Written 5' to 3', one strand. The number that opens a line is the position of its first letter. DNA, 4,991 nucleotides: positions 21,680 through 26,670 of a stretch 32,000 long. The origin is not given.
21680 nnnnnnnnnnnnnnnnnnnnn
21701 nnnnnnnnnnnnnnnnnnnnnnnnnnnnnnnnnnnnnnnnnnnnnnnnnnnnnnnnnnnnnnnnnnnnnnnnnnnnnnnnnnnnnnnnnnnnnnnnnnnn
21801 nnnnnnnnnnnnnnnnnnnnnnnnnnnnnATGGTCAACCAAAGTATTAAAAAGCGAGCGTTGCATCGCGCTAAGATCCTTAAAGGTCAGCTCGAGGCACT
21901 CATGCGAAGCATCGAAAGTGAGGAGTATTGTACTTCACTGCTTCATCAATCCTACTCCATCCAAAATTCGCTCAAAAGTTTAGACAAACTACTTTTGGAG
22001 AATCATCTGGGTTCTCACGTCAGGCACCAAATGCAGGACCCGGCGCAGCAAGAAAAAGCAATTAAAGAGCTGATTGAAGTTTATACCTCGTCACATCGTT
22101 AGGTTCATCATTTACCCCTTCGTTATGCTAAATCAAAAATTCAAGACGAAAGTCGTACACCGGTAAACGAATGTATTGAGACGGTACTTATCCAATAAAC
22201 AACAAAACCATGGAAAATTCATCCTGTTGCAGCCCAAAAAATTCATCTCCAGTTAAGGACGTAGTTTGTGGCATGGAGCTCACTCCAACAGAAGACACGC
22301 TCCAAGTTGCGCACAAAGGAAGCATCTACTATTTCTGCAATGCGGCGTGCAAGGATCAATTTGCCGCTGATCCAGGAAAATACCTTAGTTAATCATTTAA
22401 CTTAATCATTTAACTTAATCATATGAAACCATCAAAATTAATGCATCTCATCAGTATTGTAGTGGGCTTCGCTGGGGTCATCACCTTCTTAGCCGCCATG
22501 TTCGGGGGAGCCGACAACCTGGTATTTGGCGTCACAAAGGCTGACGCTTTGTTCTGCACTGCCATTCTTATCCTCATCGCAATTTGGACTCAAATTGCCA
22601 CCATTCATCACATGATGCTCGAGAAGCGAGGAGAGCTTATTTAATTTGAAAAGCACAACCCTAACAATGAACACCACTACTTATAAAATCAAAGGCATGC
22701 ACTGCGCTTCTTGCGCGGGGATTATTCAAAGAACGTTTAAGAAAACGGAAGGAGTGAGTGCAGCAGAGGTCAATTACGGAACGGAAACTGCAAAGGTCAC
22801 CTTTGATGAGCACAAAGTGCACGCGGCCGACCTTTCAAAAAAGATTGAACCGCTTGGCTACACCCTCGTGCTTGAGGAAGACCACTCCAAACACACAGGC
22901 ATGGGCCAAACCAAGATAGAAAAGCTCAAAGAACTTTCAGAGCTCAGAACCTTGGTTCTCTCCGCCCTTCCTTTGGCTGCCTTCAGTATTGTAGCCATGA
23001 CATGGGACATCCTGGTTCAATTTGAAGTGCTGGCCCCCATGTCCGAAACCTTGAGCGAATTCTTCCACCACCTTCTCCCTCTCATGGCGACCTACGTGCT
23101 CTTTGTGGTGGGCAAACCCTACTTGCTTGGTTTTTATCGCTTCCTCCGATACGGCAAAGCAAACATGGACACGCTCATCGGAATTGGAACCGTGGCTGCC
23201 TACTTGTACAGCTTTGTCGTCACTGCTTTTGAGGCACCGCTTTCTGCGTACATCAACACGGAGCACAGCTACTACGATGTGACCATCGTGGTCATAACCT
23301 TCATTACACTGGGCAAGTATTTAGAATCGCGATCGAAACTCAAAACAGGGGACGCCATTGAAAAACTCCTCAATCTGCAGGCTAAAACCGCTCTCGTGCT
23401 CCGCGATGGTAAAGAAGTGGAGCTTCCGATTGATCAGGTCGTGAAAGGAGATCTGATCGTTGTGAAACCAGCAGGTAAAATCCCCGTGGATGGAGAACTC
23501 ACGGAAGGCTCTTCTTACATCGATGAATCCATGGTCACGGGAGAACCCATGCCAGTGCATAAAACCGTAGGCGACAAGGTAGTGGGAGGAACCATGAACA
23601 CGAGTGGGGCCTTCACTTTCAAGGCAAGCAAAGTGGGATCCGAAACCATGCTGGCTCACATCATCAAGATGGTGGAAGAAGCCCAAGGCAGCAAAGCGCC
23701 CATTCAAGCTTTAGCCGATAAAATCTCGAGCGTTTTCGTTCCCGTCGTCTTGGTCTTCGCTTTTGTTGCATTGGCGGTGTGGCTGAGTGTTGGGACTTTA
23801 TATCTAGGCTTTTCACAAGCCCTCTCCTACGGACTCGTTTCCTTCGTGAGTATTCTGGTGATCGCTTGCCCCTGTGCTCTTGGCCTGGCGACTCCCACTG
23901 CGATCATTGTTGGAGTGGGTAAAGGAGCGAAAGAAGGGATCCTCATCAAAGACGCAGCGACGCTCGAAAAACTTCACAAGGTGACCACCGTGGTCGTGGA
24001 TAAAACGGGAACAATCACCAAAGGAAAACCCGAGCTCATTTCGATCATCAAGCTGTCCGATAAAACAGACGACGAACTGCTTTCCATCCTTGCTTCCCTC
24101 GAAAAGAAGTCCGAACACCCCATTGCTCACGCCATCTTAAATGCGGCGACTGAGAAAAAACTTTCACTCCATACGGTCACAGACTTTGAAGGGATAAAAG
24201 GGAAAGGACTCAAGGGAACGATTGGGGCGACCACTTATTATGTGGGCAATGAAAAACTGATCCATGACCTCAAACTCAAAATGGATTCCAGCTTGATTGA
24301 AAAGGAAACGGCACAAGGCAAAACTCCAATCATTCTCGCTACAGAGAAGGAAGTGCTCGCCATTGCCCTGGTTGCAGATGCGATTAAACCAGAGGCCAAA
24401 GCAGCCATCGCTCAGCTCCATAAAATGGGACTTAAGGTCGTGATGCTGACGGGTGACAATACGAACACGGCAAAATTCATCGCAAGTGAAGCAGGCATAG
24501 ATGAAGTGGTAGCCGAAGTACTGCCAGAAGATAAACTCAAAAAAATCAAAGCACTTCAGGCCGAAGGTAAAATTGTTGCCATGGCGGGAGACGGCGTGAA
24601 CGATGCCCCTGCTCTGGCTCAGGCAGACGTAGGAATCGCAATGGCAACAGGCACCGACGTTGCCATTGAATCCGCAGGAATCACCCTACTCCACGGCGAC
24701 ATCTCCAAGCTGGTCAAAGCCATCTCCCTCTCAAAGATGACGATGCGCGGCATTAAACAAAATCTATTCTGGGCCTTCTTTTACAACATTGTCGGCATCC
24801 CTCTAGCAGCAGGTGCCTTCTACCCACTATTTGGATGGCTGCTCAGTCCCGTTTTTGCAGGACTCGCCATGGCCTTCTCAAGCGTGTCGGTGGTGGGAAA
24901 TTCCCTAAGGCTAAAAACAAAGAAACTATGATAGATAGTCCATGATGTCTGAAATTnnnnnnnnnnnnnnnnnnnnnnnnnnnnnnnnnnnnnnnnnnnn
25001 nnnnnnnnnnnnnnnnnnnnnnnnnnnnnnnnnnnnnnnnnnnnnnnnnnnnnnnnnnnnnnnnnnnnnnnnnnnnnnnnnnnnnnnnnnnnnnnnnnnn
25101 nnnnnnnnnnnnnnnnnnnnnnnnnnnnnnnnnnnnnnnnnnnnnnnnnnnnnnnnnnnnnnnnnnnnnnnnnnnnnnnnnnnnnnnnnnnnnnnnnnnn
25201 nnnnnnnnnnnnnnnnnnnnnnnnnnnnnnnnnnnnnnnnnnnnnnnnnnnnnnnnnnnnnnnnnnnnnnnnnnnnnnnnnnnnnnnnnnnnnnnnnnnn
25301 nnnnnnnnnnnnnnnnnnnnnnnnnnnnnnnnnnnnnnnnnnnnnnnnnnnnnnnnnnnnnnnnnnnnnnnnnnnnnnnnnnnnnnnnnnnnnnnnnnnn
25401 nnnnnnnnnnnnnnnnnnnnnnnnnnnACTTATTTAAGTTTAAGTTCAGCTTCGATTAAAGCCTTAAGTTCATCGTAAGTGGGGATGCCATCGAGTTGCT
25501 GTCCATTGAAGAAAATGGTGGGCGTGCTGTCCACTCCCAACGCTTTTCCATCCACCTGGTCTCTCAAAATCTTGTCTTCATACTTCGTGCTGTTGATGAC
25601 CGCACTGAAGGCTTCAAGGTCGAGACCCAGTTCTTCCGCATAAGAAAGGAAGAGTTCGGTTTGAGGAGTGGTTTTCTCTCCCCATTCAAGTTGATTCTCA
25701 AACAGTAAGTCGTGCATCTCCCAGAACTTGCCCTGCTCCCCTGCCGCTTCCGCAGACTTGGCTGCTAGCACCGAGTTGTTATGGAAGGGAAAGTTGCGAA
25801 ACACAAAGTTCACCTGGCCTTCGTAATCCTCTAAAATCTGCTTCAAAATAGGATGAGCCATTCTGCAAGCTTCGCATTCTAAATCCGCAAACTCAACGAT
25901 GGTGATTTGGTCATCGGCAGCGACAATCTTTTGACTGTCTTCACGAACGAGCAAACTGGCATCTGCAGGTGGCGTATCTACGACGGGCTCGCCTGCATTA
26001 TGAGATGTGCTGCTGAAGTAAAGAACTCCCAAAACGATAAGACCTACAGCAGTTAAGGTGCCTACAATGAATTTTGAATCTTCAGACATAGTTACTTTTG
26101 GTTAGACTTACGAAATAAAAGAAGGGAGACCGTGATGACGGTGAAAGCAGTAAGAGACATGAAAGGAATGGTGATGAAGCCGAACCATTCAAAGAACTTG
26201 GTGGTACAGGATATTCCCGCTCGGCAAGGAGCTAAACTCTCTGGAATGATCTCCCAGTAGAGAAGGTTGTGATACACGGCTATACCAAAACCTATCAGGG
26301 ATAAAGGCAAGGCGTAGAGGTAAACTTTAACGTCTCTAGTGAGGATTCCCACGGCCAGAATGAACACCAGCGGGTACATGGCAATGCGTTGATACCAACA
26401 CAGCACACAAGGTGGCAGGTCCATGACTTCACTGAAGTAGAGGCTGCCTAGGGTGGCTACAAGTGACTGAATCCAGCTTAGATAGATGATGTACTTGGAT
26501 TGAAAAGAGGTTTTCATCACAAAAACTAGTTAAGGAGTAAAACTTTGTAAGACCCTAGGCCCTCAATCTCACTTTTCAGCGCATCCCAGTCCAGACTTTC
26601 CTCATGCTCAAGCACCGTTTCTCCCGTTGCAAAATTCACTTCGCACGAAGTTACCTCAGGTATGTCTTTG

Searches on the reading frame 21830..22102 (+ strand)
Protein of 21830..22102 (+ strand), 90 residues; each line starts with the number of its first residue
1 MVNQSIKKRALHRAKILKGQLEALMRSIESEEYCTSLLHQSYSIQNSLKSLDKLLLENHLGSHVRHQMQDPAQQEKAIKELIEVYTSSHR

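Call 99: search_protein_families(library=pfam, proteins=[window:21830-22102:+], max_evalue=0.001)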
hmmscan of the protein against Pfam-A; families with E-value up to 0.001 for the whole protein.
window:21830-22102:+ (90 aa): 1 family
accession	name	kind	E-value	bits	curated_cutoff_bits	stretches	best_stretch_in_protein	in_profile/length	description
PF02583.22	Trns_repr_metal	-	3.4e-16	59.9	22.8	1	7-85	2-76/78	Metal-sensitive transcriptional repressor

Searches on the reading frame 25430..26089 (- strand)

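Call 101: search_protein_families(library=pfam, proteins=[window:25430-26089:-], max_evalue=0.001)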
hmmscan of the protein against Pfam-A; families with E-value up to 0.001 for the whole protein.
window:25430-26089:- (219 aa): 5 families
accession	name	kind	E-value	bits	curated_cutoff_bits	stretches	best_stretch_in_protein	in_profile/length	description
PF13462.12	Thioredoxin_4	-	3e-28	99.5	23.2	1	62-214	15-165/165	Thioredoxin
PF01323.26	DSBA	-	6.5e-15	55.9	25.6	1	63-212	1-190/191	DSBA-like thioredoxin domain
PF13743.12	Thioredoxin_5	-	5.6e-06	26.6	27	1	98-195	69-165/186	Thioredoxin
PF00085.26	Thioredoxin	-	6.2e-05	23.4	23.5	1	50-96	8-54/103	Thioredoxin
PF13098.12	Thioredoxin_2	-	0.00019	22.2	27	1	59-209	4-101/104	Thioredoxin-like domain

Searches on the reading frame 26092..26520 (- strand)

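Call 101: search_protein_families(library=pfam, proteins=[window:26092-26520:-], max_evalue=0.001)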
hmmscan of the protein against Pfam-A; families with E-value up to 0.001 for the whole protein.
window:26092-26520:- (142 aa): 1 family
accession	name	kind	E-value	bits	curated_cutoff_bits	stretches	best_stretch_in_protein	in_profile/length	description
PF02600.21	DsbB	-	5.3e-15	56.5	22.1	1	12-129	5-141/148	Disulfide bond formation protein DsbB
